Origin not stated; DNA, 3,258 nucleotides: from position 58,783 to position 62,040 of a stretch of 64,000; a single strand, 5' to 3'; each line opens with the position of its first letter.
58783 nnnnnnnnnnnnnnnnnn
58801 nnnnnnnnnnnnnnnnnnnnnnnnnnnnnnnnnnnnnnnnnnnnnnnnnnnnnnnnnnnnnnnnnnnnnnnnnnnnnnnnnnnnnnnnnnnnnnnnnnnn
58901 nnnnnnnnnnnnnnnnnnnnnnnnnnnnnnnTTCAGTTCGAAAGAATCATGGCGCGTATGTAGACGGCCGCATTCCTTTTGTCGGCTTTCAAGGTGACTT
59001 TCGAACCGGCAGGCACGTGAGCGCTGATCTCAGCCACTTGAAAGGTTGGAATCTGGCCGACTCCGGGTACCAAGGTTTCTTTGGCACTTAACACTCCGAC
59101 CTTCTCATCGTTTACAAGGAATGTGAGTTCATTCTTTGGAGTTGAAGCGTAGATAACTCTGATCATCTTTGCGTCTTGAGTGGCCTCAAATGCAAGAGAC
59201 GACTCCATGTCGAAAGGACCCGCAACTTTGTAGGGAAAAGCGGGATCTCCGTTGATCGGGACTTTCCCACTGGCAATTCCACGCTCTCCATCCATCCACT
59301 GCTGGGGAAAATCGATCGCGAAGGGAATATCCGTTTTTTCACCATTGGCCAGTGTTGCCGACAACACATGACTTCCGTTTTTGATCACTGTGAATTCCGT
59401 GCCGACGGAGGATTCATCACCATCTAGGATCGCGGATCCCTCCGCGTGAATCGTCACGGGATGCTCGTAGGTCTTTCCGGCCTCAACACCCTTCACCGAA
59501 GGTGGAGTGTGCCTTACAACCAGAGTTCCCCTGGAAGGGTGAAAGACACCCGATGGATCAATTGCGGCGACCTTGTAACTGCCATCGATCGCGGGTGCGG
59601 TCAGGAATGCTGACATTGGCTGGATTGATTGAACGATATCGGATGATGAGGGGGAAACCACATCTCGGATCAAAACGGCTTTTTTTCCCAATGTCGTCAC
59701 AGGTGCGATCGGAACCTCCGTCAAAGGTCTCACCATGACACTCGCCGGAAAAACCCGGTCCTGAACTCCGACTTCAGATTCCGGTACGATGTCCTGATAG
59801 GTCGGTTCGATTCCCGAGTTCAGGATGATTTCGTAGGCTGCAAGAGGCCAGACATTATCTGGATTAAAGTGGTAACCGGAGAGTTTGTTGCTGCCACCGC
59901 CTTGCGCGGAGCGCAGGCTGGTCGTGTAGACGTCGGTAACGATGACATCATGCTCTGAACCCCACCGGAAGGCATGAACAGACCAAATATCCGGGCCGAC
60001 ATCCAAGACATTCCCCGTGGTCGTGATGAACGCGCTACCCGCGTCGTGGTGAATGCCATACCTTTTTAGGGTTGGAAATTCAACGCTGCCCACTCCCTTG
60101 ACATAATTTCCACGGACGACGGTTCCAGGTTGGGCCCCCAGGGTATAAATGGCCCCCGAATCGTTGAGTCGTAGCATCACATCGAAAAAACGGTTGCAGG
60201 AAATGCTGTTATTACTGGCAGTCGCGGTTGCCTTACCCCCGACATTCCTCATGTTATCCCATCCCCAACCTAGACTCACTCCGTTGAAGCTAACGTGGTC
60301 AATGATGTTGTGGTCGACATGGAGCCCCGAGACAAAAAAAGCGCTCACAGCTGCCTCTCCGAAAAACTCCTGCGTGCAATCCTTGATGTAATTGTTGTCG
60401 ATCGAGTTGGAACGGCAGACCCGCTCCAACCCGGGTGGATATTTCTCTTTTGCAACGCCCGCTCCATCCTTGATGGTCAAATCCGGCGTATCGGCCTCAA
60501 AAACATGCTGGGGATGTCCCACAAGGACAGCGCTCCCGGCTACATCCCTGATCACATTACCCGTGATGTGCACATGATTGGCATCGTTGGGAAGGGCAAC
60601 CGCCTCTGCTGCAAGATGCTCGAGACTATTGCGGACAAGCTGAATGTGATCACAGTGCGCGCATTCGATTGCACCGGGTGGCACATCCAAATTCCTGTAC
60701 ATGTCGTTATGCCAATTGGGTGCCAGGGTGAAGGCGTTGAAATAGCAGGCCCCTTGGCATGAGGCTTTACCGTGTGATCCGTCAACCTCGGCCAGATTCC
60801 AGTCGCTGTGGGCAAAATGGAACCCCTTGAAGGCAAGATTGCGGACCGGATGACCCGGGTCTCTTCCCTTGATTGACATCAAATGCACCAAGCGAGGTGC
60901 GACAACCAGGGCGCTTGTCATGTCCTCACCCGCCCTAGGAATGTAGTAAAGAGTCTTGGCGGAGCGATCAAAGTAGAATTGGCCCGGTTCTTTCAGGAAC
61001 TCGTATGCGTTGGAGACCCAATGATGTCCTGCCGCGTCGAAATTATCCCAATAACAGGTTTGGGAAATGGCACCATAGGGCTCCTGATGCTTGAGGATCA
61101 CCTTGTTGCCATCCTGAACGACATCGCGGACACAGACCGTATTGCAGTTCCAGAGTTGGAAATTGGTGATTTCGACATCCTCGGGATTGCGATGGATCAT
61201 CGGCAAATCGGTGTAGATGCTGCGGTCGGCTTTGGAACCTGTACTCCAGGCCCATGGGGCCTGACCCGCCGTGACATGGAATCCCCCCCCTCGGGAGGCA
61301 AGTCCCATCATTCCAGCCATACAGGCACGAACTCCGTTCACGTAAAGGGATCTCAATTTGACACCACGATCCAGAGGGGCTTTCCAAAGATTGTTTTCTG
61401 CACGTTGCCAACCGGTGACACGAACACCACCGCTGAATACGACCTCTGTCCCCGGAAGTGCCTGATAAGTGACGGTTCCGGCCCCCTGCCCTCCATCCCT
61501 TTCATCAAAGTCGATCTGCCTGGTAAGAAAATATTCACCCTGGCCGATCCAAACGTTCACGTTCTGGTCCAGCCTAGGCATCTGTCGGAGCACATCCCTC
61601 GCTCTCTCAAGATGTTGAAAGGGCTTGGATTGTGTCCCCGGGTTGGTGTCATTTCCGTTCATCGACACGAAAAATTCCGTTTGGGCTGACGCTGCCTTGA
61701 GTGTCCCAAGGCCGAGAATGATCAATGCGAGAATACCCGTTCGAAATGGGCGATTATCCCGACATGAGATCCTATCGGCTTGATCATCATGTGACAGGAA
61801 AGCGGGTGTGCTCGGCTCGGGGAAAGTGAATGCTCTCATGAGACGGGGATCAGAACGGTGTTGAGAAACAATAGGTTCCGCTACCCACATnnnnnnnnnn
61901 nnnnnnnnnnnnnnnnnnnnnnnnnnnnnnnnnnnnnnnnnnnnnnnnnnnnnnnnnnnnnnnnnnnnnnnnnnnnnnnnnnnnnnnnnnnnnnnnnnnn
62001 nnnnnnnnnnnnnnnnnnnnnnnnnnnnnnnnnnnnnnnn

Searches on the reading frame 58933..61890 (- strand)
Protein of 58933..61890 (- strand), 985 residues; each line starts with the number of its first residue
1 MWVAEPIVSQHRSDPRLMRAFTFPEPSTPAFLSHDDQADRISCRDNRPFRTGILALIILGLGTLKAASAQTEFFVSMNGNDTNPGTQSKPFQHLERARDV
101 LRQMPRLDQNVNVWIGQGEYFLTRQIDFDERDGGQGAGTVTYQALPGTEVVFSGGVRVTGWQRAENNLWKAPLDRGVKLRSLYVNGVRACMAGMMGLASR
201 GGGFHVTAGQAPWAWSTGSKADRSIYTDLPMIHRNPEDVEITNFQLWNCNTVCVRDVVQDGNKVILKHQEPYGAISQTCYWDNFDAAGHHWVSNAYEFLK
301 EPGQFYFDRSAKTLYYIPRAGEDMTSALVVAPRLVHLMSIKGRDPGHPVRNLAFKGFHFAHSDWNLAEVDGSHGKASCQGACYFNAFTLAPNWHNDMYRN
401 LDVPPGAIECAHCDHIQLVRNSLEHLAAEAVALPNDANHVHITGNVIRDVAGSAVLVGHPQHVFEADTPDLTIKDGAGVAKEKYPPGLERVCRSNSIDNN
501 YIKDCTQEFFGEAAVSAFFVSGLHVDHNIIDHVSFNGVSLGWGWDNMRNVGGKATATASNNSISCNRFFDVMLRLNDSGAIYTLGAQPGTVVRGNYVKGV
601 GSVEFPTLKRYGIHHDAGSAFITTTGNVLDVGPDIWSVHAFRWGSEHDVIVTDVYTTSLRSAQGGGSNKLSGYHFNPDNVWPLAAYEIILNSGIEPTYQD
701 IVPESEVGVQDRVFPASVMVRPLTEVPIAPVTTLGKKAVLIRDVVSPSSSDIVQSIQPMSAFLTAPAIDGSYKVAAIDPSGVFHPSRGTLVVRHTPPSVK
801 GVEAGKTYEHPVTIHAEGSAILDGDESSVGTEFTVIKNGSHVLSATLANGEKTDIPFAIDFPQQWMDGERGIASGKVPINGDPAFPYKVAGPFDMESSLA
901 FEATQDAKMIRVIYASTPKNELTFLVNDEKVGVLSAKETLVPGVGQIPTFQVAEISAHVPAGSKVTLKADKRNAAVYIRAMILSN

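Call 36: search_protein_families(library=pfam, proteins=[window:58933-61890:-], max_evalue=0.1)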
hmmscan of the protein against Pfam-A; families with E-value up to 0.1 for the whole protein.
window:58933-61890:- (985 aa): 4 families
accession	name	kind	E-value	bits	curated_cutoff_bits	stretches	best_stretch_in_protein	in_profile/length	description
PF21231.2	GH141_M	-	3e-08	34.1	27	1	234-319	66-156/156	GH141 insertion domain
PF13229.12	Beta_helix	-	0.0001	22.4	25.9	1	435-627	6-156/158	Right handed beta helix region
PF07602.17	DUF1565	-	0.00014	21.7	20.3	0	524-585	189-247/257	Protein of unknown function (DUF1565)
PF19406.5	PKD_5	-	0.023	15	25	0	521-564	5-48/88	PKD-like domain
